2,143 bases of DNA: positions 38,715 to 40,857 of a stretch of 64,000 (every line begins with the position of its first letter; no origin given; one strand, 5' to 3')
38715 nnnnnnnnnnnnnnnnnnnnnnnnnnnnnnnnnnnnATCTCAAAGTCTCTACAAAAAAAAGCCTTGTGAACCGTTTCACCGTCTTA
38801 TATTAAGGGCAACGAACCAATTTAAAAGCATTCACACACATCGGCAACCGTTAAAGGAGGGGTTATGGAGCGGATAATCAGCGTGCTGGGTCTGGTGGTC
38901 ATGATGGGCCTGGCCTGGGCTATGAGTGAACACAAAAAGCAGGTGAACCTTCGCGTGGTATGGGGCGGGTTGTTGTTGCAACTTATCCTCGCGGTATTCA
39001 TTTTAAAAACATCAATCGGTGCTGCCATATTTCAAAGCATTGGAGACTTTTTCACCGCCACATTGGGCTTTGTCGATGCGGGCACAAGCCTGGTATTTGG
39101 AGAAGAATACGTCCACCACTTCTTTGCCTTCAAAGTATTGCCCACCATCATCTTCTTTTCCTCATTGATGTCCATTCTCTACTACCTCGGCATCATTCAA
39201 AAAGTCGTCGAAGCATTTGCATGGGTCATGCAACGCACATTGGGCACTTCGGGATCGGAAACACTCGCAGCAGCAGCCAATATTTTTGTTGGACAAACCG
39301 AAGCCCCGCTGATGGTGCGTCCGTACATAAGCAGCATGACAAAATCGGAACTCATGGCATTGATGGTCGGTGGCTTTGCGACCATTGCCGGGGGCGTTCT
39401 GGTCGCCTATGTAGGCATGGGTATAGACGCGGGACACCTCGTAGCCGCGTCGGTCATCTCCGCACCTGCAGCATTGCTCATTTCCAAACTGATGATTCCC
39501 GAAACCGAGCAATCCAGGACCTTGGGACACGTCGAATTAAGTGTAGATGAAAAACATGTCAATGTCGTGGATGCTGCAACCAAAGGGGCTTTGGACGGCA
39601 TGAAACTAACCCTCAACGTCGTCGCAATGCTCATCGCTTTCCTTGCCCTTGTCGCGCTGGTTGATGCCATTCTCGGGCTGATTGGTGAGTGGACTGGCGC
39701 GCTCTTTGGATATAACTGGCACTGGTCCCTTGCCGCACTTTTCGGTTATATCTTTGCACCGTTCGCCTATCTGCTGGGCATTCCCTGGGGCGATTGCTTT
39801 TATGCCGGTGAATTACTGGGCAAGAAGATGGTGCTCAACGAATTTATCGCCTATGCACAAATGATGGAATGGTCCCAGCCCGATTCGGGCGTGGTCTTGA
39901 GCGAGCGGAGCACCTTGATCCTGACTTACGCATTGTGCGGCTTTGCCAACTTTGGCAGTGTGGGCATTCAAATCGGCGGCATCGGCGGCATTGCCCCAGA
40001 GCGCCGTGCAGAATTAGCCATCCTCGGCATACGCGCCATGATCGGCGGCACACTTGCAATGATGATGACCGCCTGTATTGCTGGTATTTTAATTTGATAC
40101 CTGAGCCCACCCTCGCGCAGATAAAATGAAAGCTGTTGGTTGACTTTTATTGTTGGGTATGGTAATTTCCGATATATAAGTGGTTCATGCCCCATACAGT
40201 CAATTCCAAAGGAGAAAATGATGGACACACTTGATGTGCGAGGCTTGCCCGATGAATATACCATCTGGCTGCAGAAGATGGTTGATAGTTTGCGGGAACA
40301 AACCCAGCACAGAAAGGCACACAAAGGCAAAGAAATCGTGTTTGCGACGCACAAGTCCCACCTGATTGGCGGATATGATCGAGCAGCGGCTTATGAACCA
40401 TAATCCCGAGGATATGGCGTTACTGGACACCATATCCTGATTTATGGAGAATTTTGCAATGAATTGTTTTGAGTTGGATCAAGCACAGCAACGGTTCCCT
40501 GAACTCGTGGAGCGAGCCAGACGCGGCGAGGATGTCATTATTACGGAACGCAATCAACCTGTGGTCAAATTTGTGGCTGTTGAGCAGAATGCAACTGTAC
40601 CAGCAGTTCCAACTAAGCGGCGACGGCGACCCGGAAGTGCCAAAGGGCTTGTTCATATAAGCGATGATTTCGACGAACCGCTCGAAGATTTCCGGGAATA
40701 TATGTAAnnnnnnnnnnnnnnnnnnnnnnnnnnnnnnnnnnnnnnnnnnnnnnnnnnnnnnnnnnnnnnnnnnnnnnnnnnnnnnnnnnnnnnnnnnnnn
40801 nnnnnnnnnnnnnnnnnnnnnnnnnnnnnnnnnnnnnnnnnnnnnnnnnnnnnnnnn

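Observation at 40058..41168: TA cassette inserted into the 3' end of nupC, flanked by 40-bp direct repeats that regenerate the nupC C-terminus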

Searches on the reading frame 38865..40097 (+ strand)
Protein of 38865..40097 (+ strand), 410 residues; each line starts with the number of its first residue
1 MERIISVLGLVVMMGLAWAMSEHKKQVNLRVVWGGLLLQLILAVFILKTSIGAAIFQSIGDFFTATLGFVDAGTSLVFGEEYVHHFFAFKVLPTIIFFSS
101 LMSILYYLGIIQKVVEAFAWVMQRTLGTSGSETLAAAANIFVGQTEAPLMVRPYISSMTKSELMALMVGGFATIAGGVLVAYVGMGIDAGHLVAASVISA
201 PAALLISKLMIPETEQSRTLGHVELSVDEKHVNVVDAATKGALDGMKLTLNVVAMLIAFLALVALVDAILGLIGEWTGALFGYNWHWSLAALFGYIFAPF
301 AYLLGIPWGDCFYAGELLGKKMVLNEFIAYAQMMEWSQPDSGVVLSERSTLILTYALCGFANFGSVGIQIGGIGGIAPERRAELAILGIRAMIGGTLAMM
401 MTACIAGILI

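Call 7: search_protein_families(library=pfam, proteins=[window:38865-40097:+], max_evalue=0.1)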
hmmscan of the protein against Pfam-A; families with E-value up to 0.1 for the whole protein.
window:38865-40097:+ (410 aa): 3 families
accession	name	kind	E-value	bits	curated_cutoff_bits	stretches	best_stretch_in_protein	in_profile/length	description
PF07662.18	Nucleos_tra2_C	-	7e-79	264.9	32.3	1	191-407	1-213/213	Na+ dependent nucleoside transporter C-terminus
PF01773.25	Nucleos_tra2_N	-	1.6e-23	83.4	27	1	8-80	1-73/74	Na+ dependent nucleoside transporter N-terminus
PF07670.19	Gate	-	1.5e-20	74.1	29.6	1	88-186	1-101/104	Nucleoside recognition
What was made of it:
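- Checked: Copy 1 is 40058-40097, the last 13 codons and stop of a 410-aa CNT/NupC-family transporter (38865-40097; Pfam Nucleos_tra2_C E=7e-79, call 7).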

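Call 10: find_related_loci(query=window:38865-40097:+, collection=genome_contigs, flank=6000)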
Query window:38865-40097:+ (410 aa) in genome_contigs; peptide patterns used: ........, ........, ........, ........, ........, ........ (x = any residue, [..] = any of these).
448 stretches matched a pattern; 325 encode a relative of the query (tblastn E <= 1e-3); the best 80 are kept; 80 distinct loci.
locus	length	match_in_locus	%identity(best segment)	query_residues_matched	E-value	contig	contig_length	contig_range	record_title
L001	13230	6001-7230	97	1-410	0e+0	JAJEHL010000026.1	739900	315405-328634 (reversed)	MAG: Candidatus Latescibacterota bacterium isolate p16x60bins.49 k141_118620, whole genome shotgun sequence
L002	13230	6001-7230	97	1-410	0e+0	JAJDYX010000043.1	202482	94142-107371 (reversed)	MAG: Candidatus Latescibacterota bacterium isolate jk18x34bins.57 k141_47334, whole genome shotgun sequence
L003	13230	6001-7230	96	1-410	0e+0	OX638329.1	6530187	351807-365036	MAG: uncultured Latescibacteria bacterium isolate 03e23b1f-02ed-4bf0-8d8f-a367d3d93791 genome assembly, chromosome: 1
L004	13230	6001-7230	96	1-410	0e+0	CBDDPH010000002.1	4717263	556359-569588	MAG: Candidatus Latescibacterota bacterium isolate fcaf43fe-a799-4ace-af36-b323ac78cc8e genome assembly, contig: contig_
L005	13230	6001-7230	96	1-410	0e+0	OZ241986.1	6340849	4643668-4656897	MAG: Candidatus Latescibacterota bacterium isolate 0d522d25-140f-41b3-910f-d932058e053c genome assembly, chromosome: 1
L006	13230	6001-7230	95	1-410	0e+0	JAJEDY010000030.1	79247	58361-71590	MAG: Candidatus Latescibacterota bacterium isolate p16x33bins.50 k141_884953, whole genome shotgun sequence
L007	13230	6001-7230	95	1-410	0e+0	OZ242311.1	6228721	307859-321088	MAG: Candidatus Latescibacterota bacterium isolate bccf755e-c1ee-4055-8c2e-878efcd7d1d4 genome assembly, chromosome: 1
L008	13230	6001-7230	95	1-410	0e+0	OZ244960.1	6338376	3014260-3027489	MAG: Candidatus Latescibacterota bacterium isolate 84ceb019-2832-410a-8319-f59b3e32517b genome assembly, chromosome: 1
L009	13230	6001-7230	95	1-410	0e+0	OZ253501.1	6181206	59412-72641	MAG: Candidatus Latescibacterota bacterium isolate f485d00f-16df-4488-a4d1-ddfd292eb512 genome assembly, chromosome: 1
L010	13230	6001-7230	96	1-410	0e+0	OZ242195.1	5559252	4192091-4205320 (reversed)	MAG: Candidatus Latescibacterota bacterium isolate a57e98d2-c2a9-4833-8eaa-f85fbefd33d8 genome assembly, chromosome: 1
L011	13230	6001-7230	95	1-410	0e+0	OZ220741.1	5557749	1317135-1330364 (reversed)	MAG: Candidatus Latescibacterota bacterium isolate a9e09e5c-d410-47d8-823c-ef7e39eb5a37 genome assembly, chromosome: 1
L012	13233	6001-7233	88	1-410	0e+0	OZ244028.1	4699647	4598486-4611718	MAG: Candidatus Latescibacterota bacterium isolate bd5b79a9-654a-4f06-b92f-bece6890e083 genome assembly, chromosome: 1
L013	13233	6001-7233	88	1-410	0e+0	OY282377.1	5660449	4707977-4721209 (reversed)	MAG: uncultured Latescibacteria bacterium genome assembly, chromosome: 1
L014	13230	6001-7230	87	1-410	0e+0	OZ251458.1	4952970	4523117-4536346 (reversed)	MAG: Candidatus Latescibacterota bacterium isolate 0d485872-e18d-4011-b7de-a34ce824adf8 genome assembly, chromosome: 1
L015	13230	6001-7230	84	1-410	0e+0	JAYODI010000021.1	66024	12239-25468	MAG: Candidatus Latescibacterota bacterium isolate 139553_S155_metabat_bins_2.tsv.104 NODE_543_length_66024_cov_8.775713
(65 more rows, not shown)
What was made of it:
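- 38865..40097 (+): nupC-type concentrative nucleoside transporter gene, intact (410 aa). Pfam Nucleos_tra2_N/Gate/Nucleos_tra2_C, E down to 7e-79 (call 7); 87-97% aa identity to orthologues in Latescibacterota MAGs (call 10)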

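Call 39: search_protein_families(library=ncbifam, proteins=[L011:7607-8239:-, L010:10053-11375:+], max_evalue=0.01)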
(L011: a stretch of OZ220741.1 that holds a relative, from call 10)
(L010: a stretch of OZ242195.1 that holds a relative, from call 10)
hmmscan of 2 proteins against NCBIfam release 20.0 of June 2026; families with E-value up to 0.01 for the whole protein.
L011:7607-8239:- (210 aa): 1 family
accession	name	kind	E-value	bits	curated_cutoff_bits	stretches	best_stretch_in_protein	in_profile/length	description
TIGR00288.1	TIGR00288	hypoth_equivalog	7.7e-05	22.6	178.45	1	135-201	88-155/160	TIGR00288 family NYN domain-containing protein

L010:10053-11375:+ (440 aa): 4 families
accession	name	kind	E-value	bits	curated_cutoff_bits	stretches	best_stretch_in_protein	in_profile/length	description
NF033543.2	transpos_IS256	equivalog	9.4e-66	222.1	150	1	75-402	6-336/338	IS256 family transposase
NF041731.2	transpos_ISH6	equivalog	2.3e-10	39.8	240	1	58-347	37-318/414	ISH6 family transposase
NF048019.1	IS256_Zn_var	equivalog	1.7e-06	27.6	150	1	156-312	53-195/304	IS256 family transposase, variant Zn-binding type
NF033544.1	transpos_IS1249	exception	0.00048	19.4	300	1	196-306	95-193/382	IS1249 family transposase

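Call 65: search_protein_families(library=pfam, proteins=[L003:7318-7728:+, L003:9237-10214:-, L003:10199-10876:-, L003:10908-12884:-, L011:7607-8239:-, L011:8422-8751:-, L011:8986-10335:+, L011:10342-11493:+, L010:7334-7693:-, L010:7659-7982:-], max_evalue=0.001)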
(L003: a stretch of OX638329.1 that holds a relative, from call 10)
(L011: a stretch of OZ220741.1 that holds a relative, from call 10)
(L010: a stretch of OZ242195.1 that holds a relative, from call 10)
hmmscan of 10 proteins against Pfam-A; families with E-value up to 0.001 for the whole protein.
L003:7318-7728:+ (136 aa): 0 families

L003:9237-10214:- (325 aa): 3 families
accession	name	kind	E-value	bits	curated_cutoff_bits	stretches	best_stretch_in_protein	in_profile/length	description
PF13672.11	PP2C_2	-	5.1e-44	150.8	24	1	28-229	2-201/209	Protein phosphatase 2C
PF13384.12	HTH_23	-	1.2e-05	25.4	24.6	1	284-319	5-40/50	Homeodomain-like domain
PF13551.12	HTH_29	-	9e-05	22.9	28.1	1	286-319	1-35/64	Winged helix-turn helix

L003:10199-10876:- (225 aa): 1 family
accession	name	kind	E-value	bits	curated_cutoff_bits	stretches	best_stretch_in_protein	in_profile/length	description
PF00092.34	VWA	-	1.7e-08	35.3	23.8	1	22-175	2-150/174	von Willebrand factor type A domain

L003:10908-12884:- (658 aa): 2 families
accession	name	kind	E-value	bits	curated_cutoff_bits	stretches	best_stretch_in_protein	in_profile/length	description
PF00069.31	Pkinase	-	2.2e-08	34.2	31.7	1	266-471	10-212/263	Protein kinase domain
PF18477.7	PIN_9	-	0.00032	21.3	26.3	1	24-91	1-65/116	PIN like domain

L011:7607-8239:- (210 aa): 1 family
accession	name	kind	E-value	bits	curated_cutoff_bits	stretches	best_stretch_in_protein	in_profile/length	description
PF01936.24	NYN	-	3.1e-14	54.1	24.2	1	14-195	1-138/145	NYN domain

L011:8422-8751:- (109 aa): 0 families

L011:8986-10335:+ (449 aa): 0 families

L011:10342-11493:+ (383 aa): 2 families
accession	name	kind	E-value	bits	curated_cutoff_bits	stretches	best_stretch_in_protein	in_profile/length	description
PF00266.25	Aminotran_5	-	9.3e-86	288.5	21.5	1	6-367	1-369/371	Aminotransferase class-V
PF01041.23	DegT_DnrJ_EryC1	-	3.6e-07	30.2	19.8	1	56-184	32-151/360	DegT/DnrJ/EryC1/StrS aminotransferase family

L010:7334-7693:- (119 aa): 0 families

L010:7659-7982:- (107 aa): 0 families
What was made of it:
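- On Integrase-mediated integrative element / CIME: None among the cargo ORFs scanned in the gaps of L003, L010 and L011 (calls 39, 65).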

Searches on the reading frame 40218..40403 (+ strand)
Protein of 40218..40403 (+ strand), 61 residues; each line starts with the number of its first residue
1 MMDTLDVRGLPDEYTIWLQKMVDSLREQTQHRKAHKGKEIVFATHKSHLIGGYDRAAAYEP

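Call 7: search_protein_families(library=pfam, proteins=[window:40218-40403:+], max_evalue=0.1)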
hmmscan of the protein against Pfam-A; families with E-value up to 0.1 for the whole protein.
window:40218-40403:+ (61 aa): 0 families

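Call 39: search_protein_families(library=ncbifam, proteins=[window:40218-40403:+], max_evalue=0.01)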
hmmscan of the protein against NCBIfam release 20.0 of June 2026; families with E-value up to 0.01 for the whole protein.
window:40218-40403:+ (61 aa): 0 families
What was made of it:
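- Checked: One claim is not confirmed: the first small ORF (40218-40403) has no Pfam or NCBIfam match (calls 7, 39).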

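Call 41: find_homologous_proteins(query=window:40218-40403:+, max_evalue=0.001)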
Query window:40218-40403:+ (61 aa): 33 proteins with E <= 0.001 among 33 candidates.
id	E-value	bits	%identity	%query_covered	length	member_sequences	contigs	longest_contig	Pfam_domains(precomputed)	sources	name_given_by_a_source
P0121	2.0e-31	124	97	98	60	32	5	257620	-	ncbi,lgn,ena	-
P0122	1.5e-30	121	95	98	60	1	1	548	-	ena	-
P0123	8.6e-30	118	92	98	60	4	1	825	-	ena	-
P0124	1.1e-29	118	93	98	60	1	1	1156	-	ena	-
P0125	1.3e-28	115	90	98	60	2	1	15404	-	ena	-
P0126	6.8e-28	112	88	98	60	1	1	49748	-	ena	-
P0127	1.4e-26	108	87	98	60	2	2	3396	-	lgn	-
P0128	3.5e-26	107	87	98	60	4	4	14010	-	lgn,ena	-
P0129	3.6e-26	107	85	98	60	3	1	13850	-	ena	-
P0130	5.3e-26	107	88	97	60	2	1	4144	-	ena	-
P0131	6.8e-26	106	85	98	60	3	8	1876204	-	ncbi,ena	-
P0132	1.3e-25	105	85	98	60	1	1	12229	-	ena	-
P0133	1.3e-25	105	83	98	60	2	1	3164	-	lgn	-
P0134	1.4e-25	105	86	97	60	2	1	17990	-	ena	-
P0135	1.8e-25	105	86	97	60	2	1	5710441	-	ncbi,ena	-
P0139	2.1e-24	101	85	98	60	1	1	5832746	-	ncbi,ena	-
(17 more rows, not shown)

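Call 42: find_encoding_contigs(protein=P0139, flank=5000, max_places=4)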
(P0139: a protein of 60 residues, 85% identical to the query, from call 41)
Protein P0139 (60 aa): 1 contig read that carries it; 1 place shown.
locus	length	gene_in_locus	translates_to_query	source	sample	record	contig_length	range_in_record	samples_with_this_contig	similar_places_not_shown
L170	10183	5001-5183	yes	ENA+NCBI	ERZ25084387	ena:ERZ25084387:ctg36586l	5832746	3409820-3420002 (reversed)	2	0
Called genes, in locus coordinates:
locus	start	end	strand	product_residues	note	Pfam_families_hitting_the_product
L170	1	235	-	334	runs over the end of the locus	PF02016:Peptidase_S66, PF17676:Peptidase_S66C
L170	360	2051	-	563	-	PF12161:HsdM_N, PF02384:N6_Mtase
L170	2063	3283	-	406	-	PF01420:Methylase_S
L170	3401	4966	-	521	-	PF18862:ApeA_NTD1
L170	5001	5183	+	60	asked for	-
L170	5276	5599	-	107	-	PF10387:DUF2442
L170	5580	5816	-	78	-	PF13711:DUF4160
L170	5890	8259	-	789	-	PF04313:HSDR_N (faint), PF00270:DEAD, PF04851:ResIII, PF18766:SWI2_SNF2, PF00271:Helicase_C (faint), PF08463:EcoEI_R_C (weak)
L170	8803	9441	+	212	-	PF00485:PRK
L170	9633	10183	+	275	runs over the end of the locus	PF05721:PhyH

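Call 43: find_encoding_contigs(protein=P0131, flank=5000, max_places=8)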
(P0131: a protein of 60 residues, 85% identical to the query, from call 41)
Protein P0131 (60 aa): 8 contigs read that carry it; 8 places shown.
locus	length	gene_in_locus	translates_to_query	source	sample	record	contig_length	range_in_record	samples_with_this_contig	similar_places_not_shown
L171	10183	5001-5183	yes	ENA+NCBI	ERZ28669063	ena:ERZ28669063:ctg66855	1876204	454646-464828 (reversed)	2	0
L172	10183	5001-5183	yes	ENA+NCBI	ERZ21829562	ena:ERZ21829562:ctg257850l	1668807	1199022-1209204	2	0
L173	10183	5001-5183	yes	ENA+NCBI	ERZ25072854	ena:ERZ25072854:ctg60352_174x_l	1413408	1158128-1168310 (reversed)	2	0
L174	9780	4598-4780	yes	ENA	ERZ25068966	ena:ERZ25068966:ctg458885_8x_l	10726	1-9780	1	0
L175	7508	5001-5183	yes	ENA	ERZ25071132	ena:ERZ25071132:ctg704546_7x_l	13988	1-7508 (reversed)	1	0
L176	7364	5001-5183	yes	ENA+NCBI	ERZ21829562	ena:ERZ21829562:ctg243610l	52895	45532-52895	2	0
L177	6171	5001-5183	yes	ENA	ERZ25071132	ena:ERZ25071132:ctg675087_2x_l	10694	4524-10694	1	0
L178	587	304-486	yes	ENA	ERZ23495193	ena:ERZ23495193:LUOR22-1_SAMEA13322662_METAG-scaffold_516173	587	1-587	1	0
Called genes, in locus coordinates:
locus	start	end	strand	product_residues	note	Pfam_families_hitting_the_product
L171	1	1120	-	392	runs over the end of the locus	PF01053:Cys_Met_Meta_PP, PF00155:Aminotran_1_2 (faint)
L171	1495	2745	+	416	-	PF00144:Beta-lactamase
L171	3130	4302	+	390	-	PF00872:Transposase_mut, PF10551:MULE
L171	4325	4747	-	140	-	-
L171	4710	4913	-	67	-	-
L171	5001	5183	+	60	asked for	-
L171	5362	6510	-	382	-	PF17761:DUF1016_N, PF06250:YhcG_C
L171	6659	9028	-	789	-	PF00270:DEAD, PF04851:ResIII, PF18766:SWI2_SNF2, PF00271:Helicase_C (faint), PF08463:EcoEI_R_C (weak)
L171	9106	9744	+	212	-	PF00485:PRK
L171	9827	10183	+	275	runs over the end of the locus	PF05721:PhyH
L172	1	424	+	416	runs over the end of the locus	PF00144:Beta-lactamase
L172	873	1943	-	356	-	PF01609:DDE_Tnp_1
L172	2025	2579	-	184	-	PF13274:SocA_Panacea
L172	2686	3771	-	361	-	PF06114:Peptidase_M78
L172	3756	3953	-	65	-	PF13560:HTH_31, PF12844:HTH_19, PF01381:HTH_3 (weak)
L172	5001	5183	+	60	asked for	-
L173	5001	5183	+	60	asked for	-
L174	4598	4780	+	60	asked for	-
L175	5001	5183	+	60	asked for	-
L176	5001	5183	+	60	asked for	-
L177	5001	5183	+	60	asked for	-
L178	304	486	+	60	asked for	-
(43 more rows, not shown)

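Call 44: find_encoding_contigs(protein=P0135, flank=5000, max_places=4)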
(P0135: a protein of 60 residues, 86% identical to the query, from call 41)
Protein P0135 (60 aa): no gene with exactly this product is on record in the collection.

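Call 57: predict_structure(alignment_id=A2)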
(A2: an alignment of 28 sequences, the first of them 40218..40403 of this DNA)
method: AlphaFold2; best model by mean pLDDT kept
length: 61 residues; sequences in the alignment: 28
mean_pLDDT: 67.9   pTM: 0.40
mean pLDDT of the five models: 67.9, 67.1, 67.0, 66.7, 66.1
residues with pLDDT >= 90: 2; 70-90: 29; 50-70: 17; < 50: 13
segments of 3 or more residues with pLDDT < 50: 44-50, 59-61
pLDDT, mean of each block of 10 residues (from residue 1): 75 87 87 62 47 51 45
secondary structure, 60 per line:
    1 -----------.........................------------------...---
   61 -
elements in order: H12-36
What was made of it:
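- Checked: Its AlphaFold model is one long helix with a low-confidence tail (call 57), so 'RHH-like' is unproven.
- Tried and rejected: The AF2 model has one helix and mean pLDDT 68 (call 57), too weak for a fold search, so none was run.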

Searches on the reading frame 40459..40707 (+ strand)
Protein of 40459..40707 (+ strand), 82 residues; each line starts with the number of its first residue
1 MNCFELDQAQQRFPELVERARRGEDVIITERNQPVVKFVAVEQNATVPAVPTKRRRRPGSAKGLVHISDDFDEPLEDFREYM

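Call 7: search_protein_families(library=pfam, proteins=[window:40459-40707:+], max_evalue=0.1)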
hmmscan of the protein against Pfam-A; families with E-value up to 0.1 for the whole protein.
window:40459-40707:+ (82 aa): 2 families
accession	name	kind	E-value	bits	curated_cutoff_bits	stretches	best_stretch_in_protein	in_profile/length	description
PF02604.26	PhdYeFM_antitox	-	6.6e-08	32.7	29.8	1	6-44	6-45/74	Antitoxin Phd_YefM, type II toxin-antitoxin system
PF10047.15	DUF2281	-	2e-07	32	26.5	1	51-81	36-64/64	Protein of unknown function (DUF2281)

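Call 39: search_protein_families(library=ncbifam, proteins=[window:40459-40707:+], max_evalue=0.01)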
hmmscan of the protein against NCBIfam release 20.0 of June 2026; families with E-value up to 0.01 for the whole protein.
window:40459-40707:+ (82 aa): 2 families
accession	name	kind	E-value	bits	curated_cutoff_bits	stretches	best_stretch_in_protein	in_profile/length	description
NF050009.1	TA_VapB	equivalog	3.4e-13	49.9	60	1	47-82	33-65/65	type II toxin-antitoxin system VapB family antitoxin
TIGR01552.1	phd_fam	subfamily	6.7e-08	31.8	20.8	1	5-39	3-37/53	type II toxin-antitoxin system prevent-host-death family antitoxin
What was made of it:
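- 40459..40707 (+): antitoxin gene, Phd/YefM N-terminus + DUF2281/VapB-type C-terminus (82 aa). PF02604 E=6.6e-8, PF10047 E=2e-7 (call 7); NCBIfam TA_VapB, phd_fam (call 39)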
